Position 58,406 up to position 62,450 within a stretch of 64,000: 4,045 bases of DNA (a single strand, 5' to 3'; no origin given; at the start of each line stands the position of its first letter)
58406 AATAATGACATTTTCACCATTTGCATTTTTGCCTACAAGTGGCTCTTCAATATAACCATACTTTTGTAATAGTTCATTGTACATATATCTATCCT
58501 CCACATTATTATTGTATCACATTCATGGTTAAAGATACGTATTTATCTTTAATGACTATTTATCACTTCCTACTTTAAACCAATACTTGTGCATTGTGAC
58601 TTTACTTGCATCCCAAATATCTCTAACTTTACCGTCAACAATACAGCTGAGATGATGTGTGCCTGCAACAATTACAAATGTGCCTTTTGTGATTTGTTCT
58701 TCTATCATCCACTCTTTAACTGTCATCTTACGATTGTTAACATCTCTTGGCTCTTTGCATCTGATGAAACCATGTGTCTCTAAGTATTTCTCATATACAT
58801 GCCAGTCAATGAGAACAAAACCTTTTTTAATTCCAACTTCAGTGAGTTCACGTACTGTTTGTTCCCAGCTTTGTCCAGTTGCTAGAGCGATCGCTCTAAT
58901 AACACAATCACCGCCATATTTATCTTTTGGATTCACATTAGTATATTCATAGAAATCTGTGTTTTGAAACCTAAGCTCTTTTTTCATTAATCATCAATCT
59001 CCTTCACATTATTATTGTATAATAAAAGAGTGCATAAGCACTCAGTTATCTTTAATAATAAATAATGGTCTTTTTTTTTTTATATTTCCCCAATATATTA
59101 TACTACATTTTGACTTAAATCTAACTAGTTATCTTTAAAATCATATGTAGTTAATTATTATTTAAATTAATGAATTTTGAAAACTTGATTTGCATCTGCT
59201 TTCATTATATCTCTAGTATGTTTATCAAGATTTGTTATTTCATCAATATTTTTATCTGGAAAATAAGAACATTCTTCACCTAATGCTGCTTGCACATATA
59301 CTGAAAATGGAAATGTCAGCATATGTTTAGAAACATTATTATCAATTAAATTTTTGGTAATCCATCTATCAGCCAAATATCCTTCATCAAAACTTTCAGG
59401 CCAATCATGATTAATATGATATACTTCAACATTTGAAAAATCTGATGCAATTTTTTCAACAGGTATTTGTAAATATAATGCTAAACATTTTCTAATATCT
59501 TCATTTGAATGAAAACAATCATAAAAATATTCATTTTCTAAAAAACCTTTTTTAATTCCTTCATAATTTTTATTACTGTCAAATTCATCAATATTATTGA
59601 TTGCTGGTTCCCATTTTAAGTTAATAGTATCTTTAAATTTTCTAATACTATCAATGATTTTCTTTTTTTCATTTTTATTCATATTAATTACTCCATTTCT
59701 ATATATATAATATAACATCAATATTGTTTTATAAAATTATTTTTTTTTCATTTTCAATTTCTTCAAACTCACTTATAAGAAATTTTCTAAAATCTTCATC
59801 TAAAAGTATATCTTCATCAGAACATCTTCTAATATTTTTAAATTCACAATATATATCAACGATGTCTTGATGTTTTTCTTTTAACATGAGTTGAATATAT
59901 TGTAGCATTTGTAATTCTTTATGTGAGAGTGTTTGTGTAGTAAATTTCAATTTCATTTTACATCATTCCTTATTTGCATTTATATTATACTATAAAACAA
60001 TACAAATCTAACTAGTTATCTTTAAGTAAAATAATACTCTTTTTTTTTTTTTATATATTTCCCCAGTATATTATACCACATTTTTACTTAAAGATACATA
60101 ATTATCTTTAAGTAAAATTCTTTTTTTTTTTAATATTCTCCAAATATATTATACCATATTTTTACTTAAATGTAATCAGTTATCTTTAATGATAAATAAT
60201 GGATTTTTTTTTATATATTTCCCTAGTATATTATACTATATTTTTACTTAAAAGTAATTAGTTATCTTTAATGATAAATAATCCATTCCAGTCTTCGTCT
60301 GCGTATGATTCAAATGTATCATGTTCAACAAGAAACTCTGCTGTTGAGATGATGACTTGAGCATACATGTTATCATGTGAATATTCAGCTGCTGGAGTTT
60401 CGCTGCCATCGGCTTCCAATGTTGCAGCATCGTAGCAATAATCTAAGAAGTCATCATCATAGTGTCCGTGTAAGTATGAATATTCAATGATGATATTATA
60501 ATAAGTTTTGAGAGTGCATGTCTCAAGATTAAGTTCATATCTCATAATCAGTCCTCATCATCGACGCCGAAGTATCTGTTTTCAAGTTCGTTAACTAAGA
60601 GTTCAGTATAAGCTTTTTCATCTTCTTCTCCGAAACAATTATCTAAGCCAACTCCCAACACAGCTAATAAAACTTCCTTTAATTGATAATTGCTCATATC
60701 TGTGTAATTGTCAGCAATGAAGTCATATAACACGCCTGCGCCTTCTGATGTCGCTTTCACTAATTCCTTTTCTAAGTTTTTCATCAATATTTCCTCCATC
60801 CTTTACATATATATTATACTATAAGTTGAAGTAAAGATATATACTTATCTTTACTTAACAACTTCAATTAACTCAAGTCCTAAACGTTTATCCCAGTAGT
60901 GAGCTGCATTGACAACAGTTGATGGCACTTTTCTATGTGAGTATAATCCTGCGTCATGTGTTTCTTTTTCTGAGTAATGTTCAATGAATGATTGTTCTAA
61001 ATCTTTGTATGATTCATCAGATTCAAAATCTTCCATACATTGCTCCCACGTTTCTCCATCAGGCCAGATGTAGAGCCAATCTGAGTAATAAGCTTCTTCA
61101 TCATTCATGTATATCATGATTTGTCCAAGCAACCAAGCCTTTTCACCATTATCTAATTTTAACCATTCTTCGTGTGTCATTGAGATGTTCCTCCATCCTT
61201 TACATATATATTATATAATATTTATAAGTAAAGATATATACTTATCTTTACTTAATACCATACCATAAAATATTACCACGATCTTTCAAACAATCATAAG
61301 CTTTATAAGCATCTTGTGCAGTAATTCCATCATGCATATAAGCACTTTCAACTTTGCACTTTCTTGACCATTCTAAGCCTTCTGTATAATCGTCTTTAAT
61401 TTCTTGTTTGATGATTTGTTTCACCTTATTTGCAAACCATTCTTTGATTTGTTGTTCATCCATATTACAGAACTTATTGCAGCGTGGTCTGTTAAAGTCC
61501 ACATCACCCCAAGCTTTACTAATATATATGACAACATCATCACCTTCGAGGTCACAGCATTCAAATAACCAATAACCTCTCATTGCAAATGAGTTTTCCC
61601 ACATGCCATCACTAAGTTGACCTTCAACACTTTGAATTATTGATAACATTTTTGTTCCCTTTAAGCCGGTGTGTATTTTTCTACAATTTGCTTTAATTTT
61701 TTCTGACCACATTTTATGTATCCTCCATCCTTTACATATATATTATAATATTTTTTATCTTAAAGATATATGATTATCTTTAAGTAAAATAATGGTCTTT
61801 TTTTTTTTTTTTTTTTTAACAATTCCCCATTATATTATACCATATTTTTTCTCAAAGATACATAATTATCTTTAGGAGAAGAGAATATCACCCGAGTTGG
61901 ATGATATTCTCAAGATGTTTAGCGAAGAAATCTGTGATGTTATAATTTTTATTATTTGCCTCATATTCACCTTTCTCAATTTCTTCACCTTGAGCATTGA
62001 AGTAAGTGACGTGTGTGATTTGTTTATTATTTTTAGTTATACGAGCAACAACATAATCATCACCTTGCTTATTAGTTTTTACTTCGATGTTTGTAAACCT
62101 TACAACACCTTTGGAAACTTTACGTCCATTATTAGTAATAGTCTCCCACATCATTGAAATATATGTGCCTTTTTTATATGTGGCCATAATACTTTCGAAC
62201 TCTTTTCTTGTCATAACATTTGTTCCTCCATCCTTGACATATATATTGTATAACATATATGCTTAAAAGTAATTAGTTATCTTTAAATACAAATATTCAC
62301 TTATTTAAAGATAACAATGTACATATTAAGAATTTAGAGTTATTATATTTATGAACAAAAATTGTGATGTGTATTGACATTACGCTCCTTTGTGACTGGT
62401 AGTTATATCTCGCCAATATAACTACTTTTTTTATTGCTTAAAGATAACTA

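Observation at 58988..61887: ~85-bp promoter cassettes, a 3.3-copy tandem array, and hypervariable poly-T tracts up to ~20 nt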

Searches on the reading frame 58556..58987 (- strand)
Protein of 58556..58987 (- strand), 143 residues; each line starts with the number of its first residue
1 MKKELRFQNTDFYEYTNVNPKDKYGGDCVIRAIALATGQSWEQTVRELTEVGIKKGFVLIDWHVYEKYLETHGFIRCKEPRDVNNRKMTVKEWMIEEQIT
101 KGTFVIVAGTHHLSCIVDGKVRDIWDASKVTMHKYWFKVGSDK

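Call 11: search_protein_families(library=pfam, proteins=[window:58556-58987:-], max_evalue=0.01)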
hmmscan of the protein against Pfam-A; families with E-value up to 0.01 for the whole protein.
window:58556-58987:- (143 aa): 0 families

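Call 12: search_protein_families(library=phrogs, proteins=[window:58556-58987:-], max_evalue=0.01)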
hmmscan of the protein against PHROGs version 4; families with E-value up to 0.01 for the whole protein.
window:58556-58987:- (143 aa): 2 families
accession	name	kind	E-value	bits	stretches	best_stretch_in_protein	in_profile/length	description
phrog_3754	-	unknown function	5.1e-16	60.2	1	11-136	6-141/145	-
phrog_15863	-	unknown function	3e-05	24.5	1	13-132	3-114/312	-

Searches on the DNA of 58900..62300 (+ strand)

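Call 4: search_dna_similar(query=window:58900-62300:+, collection=phages, mode=near, max_rows=30)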
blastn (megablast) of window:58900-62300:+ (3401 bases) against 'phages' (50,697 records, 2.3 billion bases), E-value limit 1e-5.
No match.

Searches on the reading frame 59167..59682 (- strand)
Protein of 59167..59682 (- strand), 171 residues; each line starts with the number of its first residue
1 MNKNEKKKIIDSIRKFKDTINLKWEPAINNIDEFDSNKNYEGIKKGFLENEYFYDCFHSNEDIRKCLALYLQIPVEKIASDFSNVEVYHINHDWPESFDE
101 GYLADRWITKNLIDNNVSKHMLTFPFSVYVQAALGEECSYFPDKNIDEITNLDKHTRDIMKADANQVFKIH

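Call 11: search_protein_families(library=pfam, proteins=[window:59167-59682:-], max_evalue=0.01)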
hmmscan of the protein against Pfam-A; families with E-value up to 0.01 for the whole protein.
window:59167-59682:- (171 aa): 0 families

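Call 12: search_protein_families(library=phrogs, proteins=[window:59167-59682:-], max_evalue=0.01)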
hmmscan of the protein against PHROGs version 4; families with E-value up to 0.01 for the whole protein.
window:59167-59682:- (171 aa): 0 families

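Call 67: find_homologous_proteins(query=window:59167-59682:-, max_evalue=0.001)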
Query window:59167-59682:- (171 aa): 1 proteins with E <= 0.001 among 25 candidates.
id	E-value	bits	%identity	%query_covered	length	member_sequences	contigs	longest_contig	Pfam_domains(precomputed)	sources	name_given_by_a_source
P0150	6.1e-111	387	99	100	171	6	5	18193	-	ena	-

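Call 74: predict_structure(protein=window:59167-59682:-)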
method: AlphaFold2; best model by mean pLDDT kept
length: 171 residues; sequences in the alignment: 1
mean_pLDDT: 36.6   pTM: 0.25
mean pLDDT of the five models: 36.6, 36.2, 35.5, 35.1, 34.3
residues with pLDDT >= 90: 0; 70-90: 0; 50-70: 7; < 50: 164
segments of 3 or more residues with pLDDT < 50: 15-153, 155-171
pLDDT, mean of each block of 10 residues (from residue 1): 49 45 40 37 40 37 48 41 30 27 30 30 26 28 41 45 30 23
secondary structure, 60 per line:
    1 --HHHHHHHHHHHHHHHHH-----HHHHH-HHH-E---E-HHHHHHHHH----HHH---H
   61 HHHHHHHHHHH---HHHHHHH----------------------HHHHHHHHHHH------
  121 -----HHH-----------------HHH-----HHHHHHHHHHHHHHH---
elements in order: H3-19 H25-29 H41-49 H60-71 H75-81 H104-114 H154-168

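Call 81: search_protein_representatives(protein=window:59167-59682:-)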
Query: 171 residues. Proteins with E-value up to 0.001 (for the whole library): 4; up to 1e-10: 1; up to 1e-30: 1. The best 4 are listed.
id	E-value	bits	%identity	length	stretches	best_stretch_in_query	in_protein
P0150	1.9e-111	386.5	99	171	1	1-171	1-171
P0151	1.6e-07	48.2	96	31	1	144-171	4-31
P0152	3.0e-06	44.1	34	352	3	73-127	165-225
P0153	3.7e-04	37.3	36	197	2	8-95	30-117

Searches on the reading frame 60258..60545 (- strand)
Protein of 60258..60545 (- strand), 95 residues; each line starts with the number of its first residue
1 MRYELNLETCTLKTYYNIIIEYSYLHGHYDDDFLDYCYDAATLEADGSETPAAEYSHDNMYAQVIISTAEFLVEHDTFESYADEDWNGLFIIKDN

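Call 11: search_protein_families(library=pfam, proteins=[window:60258-60545:-], max_evalue=0.01)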
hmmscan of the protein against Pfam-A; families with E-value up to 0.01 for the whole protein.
window:60258-60545:- (95 aa): 0 families

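Call 12: search_protein_families(library=phrogs, proteins=[window:60258-60545:-], max_evalue=0.01)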
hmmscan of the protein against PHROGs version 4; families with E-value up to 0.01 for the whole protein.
window:60258-60545:- (95 aa): 0 families

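Call 21: find_encoding_contigs(protein=window:60258-60545:-, flank=5000, max_places=10)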
Protein window:60258-60545:- (95 aa): 3 contigs read that carry it; 2 places shown.
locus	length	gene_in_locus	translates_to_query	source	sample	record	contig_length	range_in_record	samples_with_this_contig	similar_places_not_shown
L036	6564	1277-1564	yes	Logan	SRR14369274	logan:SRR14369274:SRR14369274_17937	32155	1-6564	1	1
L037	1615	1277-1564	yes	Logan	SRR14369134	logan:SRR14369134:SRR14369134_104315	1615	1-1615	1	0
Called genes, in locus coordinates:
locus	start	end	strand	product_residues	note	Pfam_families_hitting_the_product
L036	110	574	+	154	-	-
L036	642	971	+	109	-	-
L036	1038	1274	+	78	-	-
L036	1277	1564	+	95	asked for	-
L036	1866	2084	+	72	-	-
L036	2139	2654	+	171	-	-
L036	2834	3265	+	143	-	-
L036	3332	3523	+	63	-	-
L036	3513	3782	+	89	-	-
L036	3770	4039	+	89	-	-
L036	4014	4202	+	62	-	-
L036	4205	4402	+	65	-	-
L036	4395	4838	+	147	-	-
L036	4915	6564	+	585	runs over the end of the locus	PF06381:Phage_portal_3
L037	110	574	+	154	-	-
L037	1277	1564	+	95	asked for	-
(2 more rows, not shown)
